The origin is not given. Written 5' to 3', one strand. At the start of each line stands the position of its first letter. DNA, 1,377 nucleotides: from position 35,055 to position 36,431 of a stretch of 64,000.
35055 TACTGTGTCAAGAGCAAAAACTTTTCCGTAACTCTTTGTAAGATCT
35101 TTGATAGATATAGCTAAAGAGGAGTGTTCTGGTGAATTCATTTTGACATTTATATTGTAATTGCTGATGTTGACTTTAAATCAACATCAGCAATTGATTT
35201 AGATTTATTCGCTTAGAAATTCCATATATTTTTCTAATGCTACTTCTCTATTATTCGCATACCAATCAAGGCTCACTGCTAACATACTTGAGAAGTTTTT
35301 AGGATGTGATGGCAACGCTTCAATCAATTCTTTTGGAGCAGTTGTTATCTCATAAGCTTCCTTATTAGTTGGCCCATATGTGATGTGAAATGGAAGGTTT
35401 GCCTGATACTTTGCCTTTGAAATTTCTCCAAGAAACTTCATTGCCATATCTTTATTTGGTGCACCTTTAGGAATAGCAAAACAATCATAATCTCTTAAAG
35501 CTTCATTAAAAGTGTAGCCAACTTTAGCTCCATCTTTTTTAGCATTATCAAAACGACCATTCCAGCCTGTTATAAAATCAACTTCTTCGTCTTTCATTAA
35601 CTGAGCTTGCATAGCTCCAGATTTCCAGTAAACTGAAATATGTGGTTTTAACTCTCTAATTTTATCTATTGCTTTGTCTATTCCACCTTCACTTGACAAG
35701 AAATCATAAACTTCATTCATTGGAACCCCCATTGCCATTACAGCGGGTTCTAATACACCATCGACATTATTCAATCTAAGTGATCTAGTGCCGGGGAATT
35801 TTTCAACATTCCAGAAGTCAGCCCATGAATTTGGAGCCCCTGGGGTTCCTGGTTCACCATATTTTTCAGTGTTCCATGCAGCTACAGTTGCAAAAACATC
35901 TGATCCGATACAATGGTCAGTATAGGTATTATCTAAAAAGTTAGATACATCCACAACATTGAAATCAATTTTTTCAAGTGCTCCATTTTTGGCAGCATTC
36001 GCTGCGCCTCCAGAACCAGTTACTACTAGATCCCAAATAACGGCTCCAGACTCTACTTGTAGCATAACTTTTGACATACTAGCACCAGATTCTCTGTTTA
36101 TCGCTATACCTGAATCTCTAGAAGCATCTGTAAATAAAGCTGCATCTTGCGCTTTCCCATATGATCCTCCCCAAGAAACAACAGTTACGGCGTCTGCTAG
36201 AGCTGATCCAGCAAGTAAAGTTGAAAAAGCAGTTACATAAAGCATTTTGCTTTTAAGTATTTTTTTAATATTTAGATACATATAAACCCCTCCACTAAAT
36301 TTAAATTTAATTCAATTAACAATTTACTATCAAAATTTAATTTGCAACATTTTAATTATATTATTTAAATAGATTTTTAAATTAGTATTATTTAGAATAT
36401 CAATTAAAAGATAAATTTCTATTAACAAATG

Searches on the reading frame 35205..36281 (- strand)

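Call 56: search_protein_families(library=ncbifam, proteins=[window:35205-36281:-], max_evalue=0.00001)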
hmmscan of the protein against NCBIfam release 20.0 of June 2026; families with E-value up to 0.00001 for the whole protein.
window:35205-36281:- (358 aa): 2 families
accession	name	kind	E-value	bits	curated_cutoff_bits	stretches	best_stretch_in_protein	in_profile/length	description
NF007962.0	PRK10682.1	equivalog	2.3e-06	26.9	636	1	203-313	209-325/370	spermidine/putrescine ABC transporter substrate-binding protein PotF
TIGR03261.1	phnS2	equivalog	2.4e-06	26.9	392.75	1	113-353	107-326/334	putative 2-aminoethylphosphonate ABC transporter substrate-binding protein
